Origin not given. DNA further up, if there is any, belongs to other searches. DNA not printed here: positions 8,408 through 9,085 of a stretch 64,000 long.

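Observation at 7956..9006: Paralogous pair of small acidic proteins inserted at the normally invariant rplO-secY junction, each with its own SD and hairpin terminator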

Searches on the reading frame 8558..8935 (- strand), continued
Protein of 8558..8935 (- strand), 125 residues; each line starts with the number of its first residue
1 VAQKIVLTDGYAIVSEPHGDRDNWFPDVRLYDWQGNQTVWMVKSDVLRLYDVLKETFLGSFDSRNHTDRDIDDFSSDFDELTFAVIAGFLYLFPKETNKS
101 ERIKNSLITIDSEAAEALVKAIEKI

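Call 81: search_protein_families(library=pfam, proteins=[P0005, P0006, P0008], max_evalue=0.001)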
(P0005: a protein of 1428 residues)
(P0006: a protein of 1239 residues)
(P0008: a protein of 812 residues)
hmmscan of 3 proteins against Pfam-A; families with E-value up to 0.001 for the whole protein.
P0005 (1428 aa): 4 families
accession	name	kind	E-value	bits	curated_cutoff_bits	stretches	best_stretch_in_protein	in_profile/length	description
PF04151.21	PPC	-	1.6e-33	115.8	25.9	0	424-483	3-66/70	Bacterial pre-peptidase C-terminal domain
PF21576.2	T6SS_Tgi2PP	-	2.6e-19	69.9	27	0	1112-1142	7-37/102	T6SS, Immunity protein Tgi2PP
PF22708.2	S1CSD-TOTE-1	-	4.4e-08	32.9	27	0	196-233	23-56/65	S1/CSD-like domain 1 of the TOTE conflict systems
PF09099.16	Qn_am_d_aIII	-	4.2e-05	24.3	22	0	1250-1318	4-70/82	Quinohemoprotein amine dehydrogenase, alpha subunit domain III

P0006 (1239 aa): 4 families
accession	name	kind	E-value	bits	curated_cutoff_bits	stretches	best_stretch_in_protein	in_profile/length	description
PF04151.21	PPC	-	4.6e-21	75.9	25.9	1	724-787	3-68/70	Bacterial pre-peptidase C-terminal domain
PF15072.12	HROB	-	1.9e-06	28.1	30.8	0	1033-1078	27-73/85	Homologous recombination OB-fold protein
PF01833.30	TIG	-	3.4e-05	24.2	20.9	1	95-166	10-83/84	IPT/TIG domain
PF05593.20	RHS_repeat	-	0.001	19.9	22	0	47-77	1-31/38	RHS Repeat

P0008 (812 aa): 8 families
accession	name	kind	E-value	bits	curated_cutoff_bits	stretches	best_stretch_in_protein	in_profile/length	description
PF04151.21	PPC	-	2.7e-26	92.7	25.9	1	478-543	1-68/70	Bacterial pre-peptidase C-terminal domain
PF23623.1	GBD_IRG7_N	-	4.5e-15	56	27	0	393-438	33-81/95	IRG7 N-terminal galactose binding domain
PF23560.1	GBD_Hemicentin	-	3.7e-14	52.9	27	0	602-657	26-79/100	Hemicentin galactose-binding domain-like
PF18962.6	Por_Secre_tail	-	1.9e-09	38.1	27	0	399-438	23-65/75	Secretion system C-terminal sorting domain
PF01105.29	EMP24_GP25L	-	2.1e-09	38.1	25.9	0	489-551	21-86/182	emp24/gp25L/p24 family/GOLD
PF07680.16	DoxA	-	2e-06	28.2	27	0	459-533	4-75/131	TQO small subunit DoxA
PF01483.27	P_proprotein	-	7.6e-06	26.4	21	0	507-577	19-84/86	Proprotein convertase P-domain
PF07495.19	Y_Y_Y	-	0.00049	20.4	26.6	0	413-435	24-44/65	Y_Y_Y domain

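Call 90: search_protein_families(library=phrogs, proteins=[window:8558-8935:-], max_evalue=0.01)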
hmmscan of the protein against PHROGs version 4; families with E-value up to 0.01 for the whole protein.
window:8558-8935:- (125 aa): 0 families
